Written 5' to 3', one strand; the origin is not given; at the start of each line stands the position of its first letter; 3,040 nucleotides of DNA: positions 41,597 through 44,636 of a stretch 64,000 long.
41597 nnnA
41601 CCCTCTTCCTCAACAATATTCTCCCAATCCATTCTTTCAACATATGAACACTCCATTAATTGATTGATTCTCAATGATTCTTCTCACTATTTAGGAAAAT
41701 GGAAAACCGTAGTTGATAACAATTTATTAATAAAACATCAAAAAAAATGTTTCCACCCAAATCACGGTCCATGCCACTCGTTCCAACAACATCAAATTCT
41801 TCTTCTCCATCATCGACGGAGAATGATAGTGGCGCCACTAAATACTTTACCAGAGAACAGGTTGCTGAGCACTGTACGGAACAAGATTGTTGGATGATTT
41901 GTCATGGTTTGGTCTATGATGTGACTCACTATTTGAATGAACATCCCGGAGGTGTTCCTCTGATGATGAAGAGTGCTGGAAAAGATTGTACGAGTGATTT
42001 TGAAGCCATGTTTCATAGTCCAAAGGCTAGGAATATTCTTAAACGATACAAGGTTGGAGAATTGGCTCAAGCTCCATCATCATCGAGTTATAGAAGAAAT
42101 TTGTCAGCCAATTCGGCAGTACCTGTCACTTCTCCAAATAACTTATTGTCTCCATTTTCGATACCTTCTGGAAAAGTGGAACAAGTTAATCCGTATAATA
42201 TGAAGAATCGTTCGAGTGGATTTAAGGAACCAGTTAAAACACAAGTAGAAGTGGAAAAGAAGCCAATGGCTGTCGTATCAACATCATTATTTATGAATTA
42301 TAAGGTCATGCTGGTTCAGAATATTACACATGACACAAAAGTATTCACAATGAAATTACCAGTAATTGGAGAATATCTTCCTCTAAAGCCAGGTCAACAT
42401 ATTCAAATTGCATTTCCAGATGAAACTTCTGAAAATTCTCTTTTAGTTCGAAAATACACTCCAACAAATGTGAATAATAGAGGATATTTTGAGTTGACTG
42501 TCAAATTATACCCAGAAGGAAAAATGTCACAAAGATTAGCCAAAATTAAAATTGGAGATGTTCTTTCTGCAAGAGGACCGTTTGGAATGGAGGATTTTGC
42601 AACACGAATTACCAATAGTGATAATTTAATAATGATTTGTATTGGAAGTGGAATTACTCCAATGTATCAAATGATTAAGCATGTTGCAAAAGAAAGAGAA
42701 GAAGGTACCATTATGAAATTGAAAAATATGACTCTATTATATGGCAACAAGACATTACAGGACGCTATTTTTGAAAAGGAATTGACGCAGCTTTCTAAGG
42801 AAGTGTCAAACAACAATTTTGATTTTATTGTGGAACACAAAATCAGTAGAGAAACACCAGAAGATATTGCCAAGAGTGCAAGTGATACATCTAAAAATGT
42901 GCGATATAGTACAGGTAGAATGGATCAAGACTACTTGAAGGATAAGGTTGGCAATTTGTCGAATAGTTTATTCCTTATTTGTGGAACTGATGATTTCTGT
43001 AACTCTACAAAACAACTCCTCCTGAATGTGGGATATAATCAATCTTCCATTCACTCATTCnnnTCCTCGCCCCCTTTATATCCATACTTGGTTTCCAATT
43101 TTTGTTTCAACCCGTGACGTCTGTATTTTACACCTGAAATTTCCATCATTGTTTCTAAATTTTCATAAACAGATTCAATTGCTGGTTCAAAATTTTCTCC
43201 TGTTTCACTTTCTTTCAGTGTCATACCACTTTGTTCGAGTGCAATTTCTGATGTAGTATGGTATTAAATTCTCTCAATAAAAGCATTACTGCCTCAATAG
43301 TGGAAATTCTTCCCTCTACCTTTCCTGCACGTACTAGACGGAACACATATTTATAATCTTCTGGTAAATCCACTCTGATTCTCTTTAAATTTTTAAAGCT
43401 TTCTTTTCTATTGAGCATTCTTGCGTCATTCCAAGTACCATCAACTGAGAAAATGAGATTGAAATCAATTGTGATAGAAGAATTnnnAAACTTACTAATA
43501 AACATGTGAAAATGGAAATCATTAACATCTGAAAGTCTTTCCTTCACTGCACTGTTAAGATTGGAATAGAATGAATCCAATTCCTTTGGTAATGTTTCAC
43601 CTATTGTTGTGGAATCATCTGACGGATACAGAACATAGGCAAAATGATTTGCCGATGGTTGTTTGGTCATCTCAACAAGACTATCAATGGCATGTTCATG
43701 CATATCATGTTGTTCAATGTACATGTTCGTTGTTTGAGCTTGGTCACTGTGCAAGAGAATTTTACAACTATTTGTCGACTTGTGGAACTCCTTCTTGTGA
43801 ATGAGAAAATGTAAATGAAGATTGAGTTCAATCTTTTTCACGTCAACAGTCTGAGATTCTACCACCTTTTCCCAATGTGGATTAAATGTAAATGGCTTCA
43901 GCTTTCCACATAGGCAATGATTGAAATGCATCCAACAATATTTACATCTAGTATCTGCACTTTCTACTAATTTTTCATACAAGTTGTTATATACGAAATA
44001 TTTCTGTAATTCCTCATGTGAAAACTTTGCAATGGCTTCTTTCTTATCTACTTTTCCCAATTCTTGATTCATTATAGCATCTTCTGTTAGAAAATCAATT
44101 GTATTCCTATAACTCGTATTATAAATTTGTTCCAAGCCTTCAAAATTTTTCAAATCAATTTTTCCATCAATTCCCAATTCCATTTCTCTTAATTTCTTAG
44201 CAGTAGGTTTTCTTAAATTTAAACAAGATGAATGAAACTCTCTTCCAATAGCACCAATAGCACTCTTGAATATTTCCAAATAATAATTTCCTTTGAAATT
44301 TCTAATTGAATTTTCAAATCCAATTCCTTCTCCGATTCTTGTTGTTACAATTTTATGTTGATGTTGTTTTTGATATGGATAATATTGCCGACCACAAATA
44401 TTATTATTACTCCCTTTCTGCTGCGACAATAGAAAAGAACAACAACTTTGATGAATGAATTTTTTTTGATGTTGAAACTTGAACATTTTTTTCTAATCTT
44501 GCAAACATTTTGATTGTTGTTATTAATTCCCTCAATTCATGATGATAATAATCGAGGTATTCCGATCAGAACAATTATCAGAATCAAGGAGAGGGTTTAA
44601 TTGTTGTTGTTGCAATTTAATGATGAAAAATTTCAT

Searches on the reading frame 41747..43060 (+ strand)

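Call 39: search_protein_families(library=pfam, proteins=[window:41747-43060:+], max_evalue=0.001)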
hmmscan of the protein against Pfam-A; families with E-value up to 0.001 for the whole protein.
window:41747-43060:+ (438 aa): 4 families
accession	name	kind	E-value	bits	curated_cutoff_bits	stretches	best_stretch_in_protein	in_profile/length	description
PF00173.33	Cyt-b5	-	8.8e-26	90.2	23.7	1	35-107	1-74/74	Cytochrome b5-like Heme/Steroid binding domain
PF00970.30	FAD_binding_6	-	1.6e-21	76.9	21.1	1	187-280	4-95/99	Oxidoreductase FAD-binding domain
PF00175.26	NAD_binding_1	-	2.9e-15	57.3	22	1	296-422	1-108/109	Oxidoreductase NAD-binding domain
PF08030.17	NAD_binding_6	-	5.5e-07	30.2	22.2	1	292-388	2-96/156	Ferric reductase NAD binding domain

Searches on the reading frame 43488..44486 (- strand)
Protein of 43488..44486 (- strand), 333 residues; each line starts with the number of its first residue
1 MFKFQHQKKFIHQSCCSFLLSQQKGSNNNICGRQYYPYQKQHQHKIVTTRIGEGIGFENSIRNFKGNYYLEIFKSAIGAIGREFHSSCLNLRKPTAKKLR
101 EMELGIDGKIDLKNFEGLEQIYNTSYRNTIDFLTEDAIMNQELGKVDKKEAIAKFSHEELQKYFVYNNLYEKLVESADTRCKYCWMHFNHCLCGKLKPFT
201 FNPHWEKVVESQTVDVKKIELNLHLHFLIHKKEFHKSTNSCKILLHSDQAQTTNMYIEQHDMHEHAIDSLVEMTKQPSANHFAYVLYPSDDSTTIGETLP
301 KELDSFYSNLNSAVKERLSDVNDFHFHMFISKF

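Call 39: search_protein_families(library=pfam, proteins=[window:43488-44486:-], max_evalue=0.001)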
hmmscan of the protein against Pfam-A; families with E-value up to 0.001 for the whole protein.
window:43488-44486:- (333 aa): 1 family
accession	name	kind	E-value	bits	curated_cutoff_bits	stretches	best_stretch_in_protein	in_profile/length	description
PF03942.20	DTW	-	2.9e-07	30.9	33.7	1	179-299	2-96/195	DTW domain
